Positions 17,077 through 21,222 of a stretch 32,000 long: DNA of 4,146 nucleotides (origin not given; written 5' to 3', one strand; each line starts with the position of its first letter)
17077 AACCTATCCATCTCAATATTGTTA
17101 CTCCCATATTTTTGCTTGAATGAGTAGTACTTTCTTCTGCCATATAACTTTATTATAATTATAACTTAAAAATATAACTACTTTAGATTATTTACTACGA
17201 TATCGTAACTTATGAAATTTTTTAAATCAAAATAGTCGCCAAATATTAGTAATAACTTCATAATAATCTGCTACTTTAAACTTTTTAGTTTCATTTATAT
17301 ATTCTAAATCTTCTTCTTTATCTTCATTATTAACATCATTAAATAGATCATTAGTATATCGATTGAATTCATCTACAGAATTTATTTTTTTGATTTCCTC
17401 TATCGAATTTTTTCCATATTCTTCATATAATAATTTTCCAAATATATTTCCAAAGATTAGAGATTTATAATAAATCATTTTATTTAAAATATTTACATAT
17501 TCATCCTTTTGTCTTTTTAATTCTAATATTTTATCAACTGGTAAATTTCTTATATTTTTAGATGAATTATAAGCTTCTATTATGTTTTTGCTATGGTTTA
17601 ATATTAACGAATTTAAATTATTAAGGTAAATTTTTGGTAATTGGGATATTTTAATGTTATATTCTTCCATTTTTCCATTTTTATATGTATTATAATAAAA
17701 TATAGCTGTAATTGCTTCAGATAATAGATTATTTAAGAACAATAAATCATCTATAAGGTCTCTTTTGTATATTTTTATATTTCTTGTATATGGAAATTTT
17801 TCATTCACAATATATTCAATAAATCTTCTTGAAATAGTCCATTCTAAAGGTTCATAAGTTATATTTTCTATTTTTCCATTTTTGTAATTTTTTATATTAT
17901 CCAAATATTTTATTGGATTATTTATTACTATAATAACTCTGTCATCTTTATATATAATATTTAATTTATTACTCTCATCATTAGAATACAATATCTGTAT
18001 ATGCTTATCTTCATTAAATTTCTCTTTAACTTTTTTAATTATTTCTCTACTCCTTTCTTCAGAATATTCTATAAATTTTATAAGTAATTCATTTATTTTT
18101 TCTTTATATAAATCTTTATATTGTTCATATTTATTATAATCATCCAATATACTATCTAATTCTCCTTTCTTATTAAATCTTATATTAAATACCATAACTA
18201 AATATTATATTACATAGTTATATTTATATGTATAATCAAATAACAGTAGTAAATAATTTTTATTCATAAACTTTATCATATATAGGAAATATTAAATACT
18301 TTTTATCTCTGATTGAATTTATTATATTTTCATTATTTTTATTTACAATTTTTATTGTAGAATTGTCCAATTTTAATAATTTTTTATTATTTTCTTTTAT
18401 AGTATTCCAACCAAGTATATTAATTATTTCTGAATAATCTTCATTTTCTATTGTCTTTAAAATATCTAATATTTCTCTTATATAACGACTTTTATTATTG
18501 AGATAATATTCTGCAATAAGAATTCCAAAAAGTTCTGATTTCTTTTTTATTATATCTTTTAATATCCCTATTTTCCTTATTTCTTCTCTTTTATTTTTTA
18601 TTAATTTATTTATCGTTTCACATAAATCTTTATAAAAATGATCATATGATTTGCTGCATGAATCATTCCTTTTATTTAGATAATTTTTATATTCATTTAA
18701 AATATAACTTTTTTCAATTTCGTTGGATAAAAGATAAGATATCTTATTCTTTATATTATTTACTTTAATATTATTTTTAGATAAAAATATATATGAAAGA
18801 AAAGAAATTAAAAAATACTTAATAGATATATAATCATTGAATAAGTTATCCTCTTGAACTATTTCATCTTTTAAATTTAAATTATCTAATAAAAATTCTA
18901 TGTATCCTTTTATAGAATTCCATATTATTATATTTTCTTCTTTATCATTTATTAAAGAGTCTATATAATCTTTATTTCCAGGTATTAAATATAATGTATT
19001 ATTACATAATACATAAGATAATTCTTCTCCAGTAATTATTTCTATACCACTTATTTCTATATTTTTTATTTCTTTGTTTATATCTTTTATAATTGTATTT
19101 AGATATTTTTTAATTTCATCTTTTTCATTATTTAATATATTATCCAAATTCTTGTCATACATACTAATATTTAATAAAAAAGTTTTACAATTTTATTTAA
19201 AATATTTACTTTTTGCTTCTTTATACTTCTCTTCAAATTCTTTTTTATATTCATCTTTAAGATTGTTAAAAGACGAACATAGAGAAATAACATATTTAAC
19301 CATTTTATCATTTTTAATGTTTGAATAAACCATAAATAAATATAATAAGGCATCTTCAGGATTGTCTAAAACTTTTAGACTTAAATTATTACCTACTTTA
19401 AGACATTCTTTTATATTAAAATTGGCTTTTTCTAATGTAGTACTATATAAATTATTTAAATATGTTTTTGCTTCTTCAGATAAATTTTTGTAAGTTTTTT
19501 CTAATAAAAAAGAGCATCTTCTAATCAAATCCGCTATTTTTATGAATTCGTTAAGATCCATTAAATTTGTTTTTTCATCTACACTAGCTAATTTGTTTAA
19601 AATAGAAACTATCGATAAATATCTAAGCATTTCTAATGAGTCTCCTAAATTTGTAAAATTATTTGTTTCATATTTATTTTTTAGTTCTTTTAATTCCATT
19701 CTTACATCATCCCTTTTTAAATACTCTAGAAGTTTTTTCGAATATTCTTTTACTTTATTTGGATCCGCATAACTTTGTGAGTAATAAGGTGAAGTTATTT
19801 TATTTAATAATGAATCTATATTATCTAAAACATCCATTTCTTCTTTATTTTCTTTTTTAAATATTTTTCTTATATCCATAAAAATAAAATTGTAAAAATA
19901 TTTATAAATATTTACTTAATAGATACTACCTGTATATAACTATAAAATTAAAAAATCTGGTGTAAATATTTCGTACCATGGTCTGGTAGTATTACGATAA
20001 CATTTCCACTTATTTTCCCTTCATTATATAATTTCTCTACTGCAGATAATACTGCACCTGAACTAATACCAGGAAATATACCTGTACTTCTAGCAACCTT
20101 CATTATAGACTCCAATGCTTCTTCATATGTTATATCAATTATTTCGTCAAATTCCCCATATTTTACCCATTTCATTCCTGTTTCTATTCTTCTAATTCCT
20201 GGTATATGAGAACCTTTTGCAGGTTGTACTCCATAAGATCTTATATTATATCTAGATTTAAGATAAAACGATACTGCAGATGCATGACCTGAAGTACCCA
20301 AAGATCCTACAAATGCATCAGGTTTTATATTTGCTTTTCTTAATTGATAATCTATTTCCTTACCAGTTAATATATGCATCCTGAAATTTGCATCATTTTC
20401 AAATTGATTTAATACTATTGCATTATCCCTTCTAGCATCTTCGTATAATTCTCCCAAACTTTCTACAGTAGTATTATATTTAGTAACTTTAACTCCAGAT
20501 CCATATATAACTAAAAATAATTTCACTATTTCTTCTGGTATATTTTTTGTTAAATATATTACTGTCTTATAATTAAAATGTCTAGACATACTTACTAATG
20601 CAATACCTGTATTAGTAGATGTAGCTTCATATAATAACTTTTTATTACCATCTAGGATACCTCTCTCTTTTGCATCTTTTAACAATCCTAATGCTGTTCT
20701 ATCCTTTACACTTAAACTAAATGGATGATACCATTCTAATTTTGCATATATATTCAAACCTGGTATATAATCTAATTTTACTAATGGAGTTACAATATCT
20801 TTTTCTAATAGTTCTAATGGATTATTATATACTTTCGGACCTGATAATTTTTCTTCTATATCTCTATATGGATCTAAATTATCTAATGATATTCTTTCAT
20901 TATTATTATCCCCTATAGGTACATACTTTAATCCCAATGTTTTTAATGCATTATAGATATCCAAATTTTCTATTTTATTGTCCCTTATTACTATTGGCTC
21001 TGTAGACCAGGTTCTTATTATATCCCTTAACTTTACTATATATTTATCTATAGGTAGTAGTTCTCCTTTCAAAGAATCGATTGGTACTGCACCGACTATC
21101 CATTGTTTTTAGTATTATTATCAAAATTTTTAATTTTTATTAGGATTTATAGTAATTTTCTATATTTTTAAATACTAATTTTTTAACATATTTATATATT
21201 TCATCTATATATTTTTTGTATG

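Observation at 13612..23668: Ten-kb same-strand cluster built from two lineage-specific paralog families (4x A, 3x B) around a cysteine-synthase gene and small membrane proteins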

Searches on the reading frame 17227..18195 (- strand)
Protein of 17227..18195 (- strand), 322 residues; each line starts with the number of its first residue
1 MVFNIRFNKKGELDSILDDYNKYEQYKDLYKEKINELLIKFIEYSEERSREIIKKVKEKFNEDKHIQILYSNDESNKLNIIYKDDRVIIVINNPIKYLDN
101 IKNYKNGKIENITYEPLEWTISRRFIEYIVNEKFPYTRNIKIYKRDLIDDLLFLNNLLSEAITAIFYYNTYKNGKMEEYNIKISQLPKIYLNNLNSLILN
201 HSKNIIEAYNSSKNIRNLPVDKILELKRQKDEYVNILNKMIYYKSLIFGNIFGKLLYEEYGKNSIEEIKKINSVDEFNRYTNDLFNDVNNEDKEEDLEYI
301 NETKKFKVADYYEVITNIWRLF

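Call 4: search_protein_families(library=pfam, max_evalue=1, proteins=[window:17227-18195:-])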
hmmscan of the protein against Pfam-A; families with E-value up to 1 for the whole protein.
window:17227-18195:- (322 aa): 1 family
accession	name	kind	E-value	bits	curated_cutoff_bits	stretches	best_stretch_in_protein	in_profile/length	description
PF15153.11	CYTL1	-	0.056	13.8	27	1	178-248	44-113/133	Cytokine-like protein 1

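Call 5: search_protein_families(library=ncbifam, max_evalue=1, proteins=[window:17227-18195:-])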
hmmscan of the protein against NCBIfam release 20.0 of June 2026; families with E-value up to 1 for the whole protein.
window:17227-18195:- (322 aa): 0 families

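Call 31: search_protein_families(library=padloc, max_evalue=0.1, proteins=[window:17227-18195:-])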
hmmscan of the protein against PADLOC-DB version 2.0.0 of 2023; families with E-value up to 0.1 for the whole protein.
window:17227-18195:- (322 aa): 0 families

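Call 32: search_protein_families(library=phrogs, max_evalue=0.1, proteins=[window:17227-18195:-])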
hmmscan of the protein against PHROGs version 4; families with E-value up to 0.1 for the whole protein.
window:17227-18195:- (322 aa): 1 family
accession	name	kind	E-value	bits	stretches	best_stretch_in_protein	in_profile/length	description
phrog_16093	-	unknown function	0.088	12.6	0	174-244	66-134/519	-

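Call 65: search_dna_similar(query=window:17227-18195:-, collection=plasmids, mode=protein, max_evalue=0.01, max_rows=5)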
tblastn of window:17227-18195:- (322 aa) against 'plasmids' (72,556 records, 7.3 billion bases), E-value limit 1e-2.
No match.

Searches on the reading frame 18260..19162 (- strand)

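Call 4: search_protein_families(library=pfam, max_evalue=1, proteins=[window:18260-19162:-])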
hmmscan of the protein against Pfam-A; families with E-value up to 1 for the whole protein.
window:18260-19162:- (300 aa): 3 families
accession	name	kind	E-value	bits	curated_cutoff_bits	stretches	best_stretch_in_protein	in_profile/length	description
PF05405.19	Mt_ATP-synt_B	-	0.0059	16.7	21.7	1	156-240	36-120/163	Mitochondrial ATP synthase B chain precursor (ATP-synt_B)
PF25284.1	DUF7874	-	0.21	12.1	30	1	156-192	4-37/136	Family of unknown function (DUF7874)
PF22240.1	ISP_coupler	-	0.23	12.3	27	0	156-191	18-53/126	Type ISP restriction-modification enzyme, coupler domain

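Call 5: search_protein_families(library=ncbifam, max_evalue=1, proteins=[window:18260-19162:-])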
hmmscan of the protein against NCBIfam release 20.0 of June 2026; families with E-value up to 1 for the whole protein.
window:18260-19162:- (300 aa): 0 families

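Call 31: search_protein_families(library=padloc, max_evalue=0.1, proteins=[window:18260-19162:-])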
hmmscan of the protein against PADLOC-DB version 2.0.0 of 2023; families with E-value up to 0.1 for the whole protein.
window:18260-19162:- (300 aa): 0 families

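Call 32: search_protein_families(library=phrogs, max_evalue=0.1, proteins=[window:18260-19162:-])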
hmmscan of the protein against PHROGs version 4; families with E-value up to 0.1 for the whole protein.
window:18260-19162:- (300 aa): 0 families

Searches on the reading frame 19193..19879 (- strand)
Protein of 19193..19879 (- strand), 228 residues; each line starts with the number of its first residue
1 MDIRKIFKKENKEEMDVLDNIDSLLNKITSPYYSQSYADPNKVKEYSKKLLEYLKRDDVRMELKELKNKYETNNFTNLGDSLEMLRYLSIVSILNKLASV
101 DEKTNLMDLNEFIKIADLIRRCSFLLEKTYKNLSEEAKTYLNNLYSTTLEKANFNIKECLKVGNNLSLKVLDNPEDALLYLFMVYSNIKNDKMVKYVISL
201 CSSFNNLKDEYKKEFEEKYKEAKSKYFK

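Call 4: search_protein_families(library=pfam, max_evalue=1, proteins=[window:19193-19879:-])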
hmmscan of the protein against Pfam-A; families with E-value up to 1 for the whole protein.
window:19193-19879:- (228 aa): 6 families
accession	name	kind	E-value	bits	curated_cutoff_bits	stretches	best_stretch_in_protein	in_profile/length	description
PF12307.13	DUF3631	-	0.025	15.2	24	1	2-76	102-176/182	Protein of unknown function (DUF3631)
PF20384.3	DUF6679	-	0.072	13.6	23.9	1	60-105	34-79/103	Family of unknown function (DUF6679)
PF16113.10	ECH_2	-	0.082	12.8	27.2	0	14-113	191-285/335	Enoyl-CoA hydratase/isomerase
PF23569.1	NBD_SMAX1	-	0.094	12.8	27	1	46-72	74-100/212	SMAX1 nucleotide binding domain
PF00505.25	HMG_box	-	0.11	13.4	25.4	1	203-226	38-61/69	HMG (high mobility group) box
PF02984.24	Cyclin_C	-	0.18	12.3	22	0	31-77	69-112/119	Cyclin, C-terminal domain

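Call 5: search_protein_families(library=ncbifam, max_evalue=1, proteins=[window:19193-19879:-])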
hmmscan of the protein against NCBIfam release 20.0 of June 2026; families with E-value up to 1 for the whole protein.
window:19193-19879:- (228 aa): 1 family
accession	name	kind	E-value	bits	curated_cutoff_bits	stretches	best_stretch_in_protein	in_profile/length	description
NF058645.1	MCPCtpMPsAe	equivalog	0.068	11.9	900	1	75-116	371-414/558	methyl-accepting chemotaxis protein CtpM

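Call 31: search_protein_families(library=padloc, max_evalue=0.1, proteins=[window:19193-19879:-])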
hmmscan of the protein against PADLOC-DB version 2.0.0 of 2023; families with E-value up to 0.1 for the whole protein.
window:19193-19879:- (228 aa): 1 family
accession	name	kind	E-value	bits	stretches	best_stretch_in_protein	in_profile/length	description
PDLC02333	AbiTi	-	0.0024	16.1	1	104-170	30-97/114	AbiTi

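Call 32: search_protein_families(library=phrogs, max_evalue=0.1, proteins=[window:19193-19879:-])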
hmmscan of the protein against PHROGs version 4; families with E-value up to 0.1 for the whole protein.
window:19193-19879:- (228 aa): 1 family
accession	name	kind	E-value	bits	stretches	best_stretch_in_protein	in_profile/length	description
phrog_8379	-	unknown function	0.042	14.7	1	48-157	17-131/180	-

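Call 64: search_dna_similar(query=window:19193-19879:-, collection=phages, mode=protein, max_evalue=0.01, max_rows=5)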
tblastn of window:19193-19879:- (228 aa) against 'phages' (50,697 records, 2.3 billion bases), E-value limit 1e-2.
No match.

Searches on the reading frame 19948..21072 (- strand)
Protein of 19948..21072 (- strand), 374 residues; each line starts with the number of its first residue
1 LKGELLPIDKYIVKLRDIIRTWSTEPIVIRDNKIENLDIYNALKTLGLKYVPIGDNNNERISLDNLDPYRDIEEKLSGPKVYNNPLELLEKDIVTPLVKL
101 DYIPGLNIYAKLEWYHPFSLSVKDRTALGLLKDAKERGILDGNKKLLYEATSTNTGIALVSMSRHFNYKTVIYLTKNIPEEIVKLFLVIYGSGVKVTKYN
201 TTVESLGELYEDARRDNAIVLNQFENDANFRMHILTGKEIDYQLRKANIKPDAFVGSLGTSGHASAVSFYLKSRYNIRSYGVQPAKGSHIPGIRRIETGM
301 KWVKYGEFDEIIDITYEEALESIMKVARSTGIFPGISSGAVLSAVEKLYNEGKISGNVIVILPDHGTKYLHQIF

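Call 4: search_protein_families(library=pfam, max_evalue=1, proteins=[window:19948-21072:-])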
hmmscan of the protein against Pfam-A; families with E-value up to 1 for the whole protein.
window:19948-21072:- (374 aa): 4 families
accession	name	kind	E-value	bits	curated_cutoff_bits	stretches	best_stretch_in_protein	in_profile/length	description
PF00291.31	PALP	-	8.1e-43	147.3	35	1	94-363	7-294/295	Pyridoxal-phosphate dependent enzyme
PF14705.12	Costars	-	0.002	18.7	24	0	128-159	44-75/76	Costars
PF24548.1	EF_EFCAB10_C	-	0.039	14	32.5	0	41-64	25-49/60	EFCAB10, C-terminal EF-hand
PF02876.24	Stap_Strp_tox_C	-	0.17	12.7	27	0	228-250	21-43/96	Staphylococcal/Streptococcal toxin, beta-grasp domain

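Call 5: search_protein_families(library=ncbifam, max_evalue=1, proteins=[window:19948-21072:-])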
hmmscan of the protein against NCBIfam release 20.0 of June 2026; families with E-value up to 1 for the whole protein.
window:19948-21072:- (374 aa): 17 families
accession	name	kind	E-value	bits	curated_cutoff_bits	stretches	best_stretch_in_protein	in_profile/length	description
TIGR01136.1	cysKM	subfamily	1.1e-47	162.8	344.15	1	95-371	8-295/299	cysteine synthase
NF008735.0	PRK11761.1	equivalog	5.3e-45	153.9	413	1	95-371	13-290/296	cysteine synthase CysM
TIGR01138.1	cysM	equivalog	1.8e-44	152.4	394.2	1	95-371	9-286/290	cysteine synthase B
TIGR01139.1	cysK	equivalog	7.6e-41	140.3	350.95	1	95-371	8-294/298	cysteine synthase A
NF007989.0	PRK10717.1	equivalog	2.4e-37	128.7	387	1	95-374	15-317/334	cysteine synthase A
TIGR03945.1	PLP_SbnA_fam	equivalog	7.2e-30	104.1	349.95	1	95-374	8-299/304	2,3-diaminopropionate biosynthesis protein SbnA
NF053679.1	CysteaSynCapA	equivalog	1.2e-28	99.9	600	2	80-289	5-214/329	cysteate synthase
TIGR01137.1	cysta_beta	equivalog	2.2e-24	86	510.25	2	95-285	12-206/457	cystathionine beta-synthase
NF006205.0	PRK08329.1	equivalog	2.6e-06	26.7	358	2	92-185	62-145/347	threonine synthase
NF004170.0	PRK05638.1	equivalog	3.2e-06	26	421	2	308-369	295-358/442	threonine synthase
TIGR00260.1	thrC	equivalog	3.3e-05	23.2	167.1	2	309-354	270-319/340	threonine synthase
NF005147.0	PRK06608.1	equivalog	9.4e-05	21.4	380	1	100-265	33-187/339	serine/threonine dehydratase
TIGR00263.1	trpB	equivalog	0.00056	19.1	392.45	1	313-373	321-381/385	tryptophan synthase subunit beta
TIGR01415.1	trpB_rel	hypoth_equivalog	0.0025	16.6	518.85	0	312-366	348-405/419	TrpB-like pyridoxal phosphate-dependent enzyme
NF004996.0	PRK06381.1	equivalog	0.005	15.9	266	1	107-208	32-124/319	threonine synthase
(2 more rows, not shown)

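Call 20: find_related_loci(query=window:19948-21072:-, collection=genome_contigs, flank=10000)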
Query window:19948-21072:- (374 aa) in genome_contigs; peptide patterns used: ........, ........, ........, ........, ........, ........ (x = any residue, [..] = any of these).
319 stretches matched a pattern; 129 encode a relative of the query (tblastn E <= 1e-3); the best 80 are kept; 80 distinct loci.
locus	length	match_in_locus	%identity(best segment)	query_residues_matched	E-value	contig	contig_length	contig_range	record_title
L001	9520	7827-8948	42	1-371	6e-94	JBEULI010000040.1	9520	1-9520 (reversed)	MAG: Desulfurococcaceae archaeon isolate KC_011 contig40, whole genome shotgun sequence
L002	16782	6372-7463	46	4-371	1e-88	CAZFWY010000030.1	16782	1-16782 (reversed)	MAG TPA_asm: uncultured Thermofilaceae archaeon isolate SRP141552_co1_58 genome assembly, contig: NODE_1419_length_16782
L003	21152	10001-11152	43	5-373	2e-86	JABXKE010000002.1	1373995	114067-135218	MAG: Pyrodictium sp. isolate DIMAG01 c_000000007261_partial_102228_164815, whole genome shotgun sequence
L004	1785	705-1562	50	81-369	2e-90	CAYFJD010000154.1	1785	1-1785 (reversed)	MAG TPA_asm: uncultured Nitrososphaerales archaeon isolate DRP004690_co1_2 genome assembly, contig: NODE_7128_length_178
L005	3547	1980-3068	43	15-373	4e-86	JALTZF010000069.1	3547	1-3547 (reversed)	MAG: Pyrodictiaceae archaeon isolate S141_metabat2_scaf2bin.116 S141_NODE_32617_length_3547_cov_2.026608, whole genome s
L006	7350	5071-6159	43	15-373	1e-84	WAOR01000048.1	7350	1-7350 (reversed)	MAG: Thermodiscus sp. isolate S143_108_esom k151_258292, whole genome shotgun sequence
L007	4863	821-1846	44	34-373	1e-84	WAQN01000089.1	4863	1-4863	MAG: Desulfurococcales archaeon isolate S146_67_esom k151_62047, whole genome shotgun sequence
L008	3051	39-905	50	78-369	5e-85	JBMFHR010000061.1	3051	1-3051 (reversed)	MAG: Conexivisphaera sp. isolate KM4324-02 NODE_4928_length_3051_cov_182.336449, whole genome shotgun sequence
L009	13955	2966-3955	46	42-373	2e-82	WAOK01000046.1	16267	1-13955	MAG: Desulfurococcales archaeon isolate S143_70_esom k151_297883, whole genome shotgun sequence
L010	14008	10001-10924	47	61-372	3e-82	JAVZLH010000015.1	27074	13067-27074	MAG: Candidatus Bathyarchaeia archaeon isolate DRTY-6_201907_bins_47 DRTY-6_201907_bins_47_scaffold_15, whole genome sho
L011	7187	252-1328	42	12-373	3e-82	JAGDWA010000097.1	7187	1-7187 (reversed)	MAG: Thermofilum sp. isolate KUA_Bin21 NODE_2010_length_7187_cov_2.747476, whole genome shotgun sequence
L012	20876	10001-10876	47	80-373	1e-81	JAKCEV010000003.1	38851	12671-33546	MAG: Candidatus Wolframiiraptor allenii isolate LGB-01.bin.22 NODE_144_length_38851_cov_17.375786, whole genome shotgun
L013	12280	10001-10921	47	68-372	1e-81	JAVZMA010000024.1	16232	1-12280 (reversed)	MAG: Candidatus Bathyarchaeia archaeon isolate DRTY-6_201907_bins_79 DRTY-6_201907_bins_79_scaffold_24, whole genome sho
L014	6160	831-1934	43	7-370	5e-82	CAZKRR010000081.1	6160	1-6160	MAG TPA_asm: uncultured Nitrososphaeria archaeon isolate SRP104967_co1_24 genome assembly, contig: NODE_4240_length_6160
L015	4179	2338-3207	48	77-369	3e-81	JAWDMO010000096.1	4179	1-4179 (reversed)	MAG: Nitrososphaeria archaeon isolate F8S.bin.4 NODE_1688_length_4179_cov_2.21513, whole genome shotgun sequence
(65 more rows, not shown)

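Call 70: search_solved_structures(query=window:19948-21072:-, max_evalue=1e-20)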
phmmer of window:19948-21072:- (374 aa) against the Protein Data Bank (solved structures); distinct sequences matched with E-value up to 1e-20: 39.
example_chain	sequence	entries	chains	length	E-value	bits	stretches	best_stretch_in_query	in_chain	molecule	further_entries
1wkv_A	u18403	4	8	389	1.3e-61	211.9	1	34-371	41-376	cysteine synthase | Protein CysO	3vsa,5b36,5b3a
3vsc_A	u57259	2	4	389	8.9e-61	209.2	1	34-371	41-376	Protein CysO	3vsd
6l0q_A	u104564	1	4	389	2.3e-60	207.8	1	34-371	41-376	Protein CysO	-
6l0p_A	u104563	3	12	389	1.6e-59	205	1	34-371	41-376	Protein CysO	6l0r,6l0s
2bht_A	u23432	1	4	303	2.2e-29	105.9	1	94-371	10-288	CYSTEINE SYNTHASE B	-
2bhs_A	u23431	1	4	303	5.3e-29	104.6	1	94-371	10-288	CYSTEINE SYNTHASE B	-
2v03_A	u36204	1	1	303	9.4e-29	103.8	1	94-371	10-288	Cysteine synthase B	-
2jc3_A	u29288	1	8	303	1.6e-28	103.1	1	94-371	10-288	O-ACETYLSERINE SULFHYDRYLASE B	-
2egu_A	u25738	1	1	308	2.7e-28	102.3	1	95-371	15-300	Cysteine synthase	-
7n2t_A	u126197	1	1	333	4e-28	101.7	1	95-372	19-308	Cysteine synthase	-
9rj1_A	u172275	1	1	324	7.7e-28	100.8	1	95-371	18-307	Cysteine synthase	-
1z7w_A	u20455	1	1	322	1.8e-27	99.6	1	95-372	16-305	Cysteine synthase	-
2isq_A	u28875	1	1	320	1.8e-27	99.6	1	95-372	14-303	Cysteine synthase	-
1o58_A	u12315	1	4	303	1.9e-27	99.5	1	79-371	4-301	O-acetylserine sulfhydrylase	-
1z7y_A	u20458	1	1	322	1.2e-26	96.9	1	95-372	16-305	Cysteine synthase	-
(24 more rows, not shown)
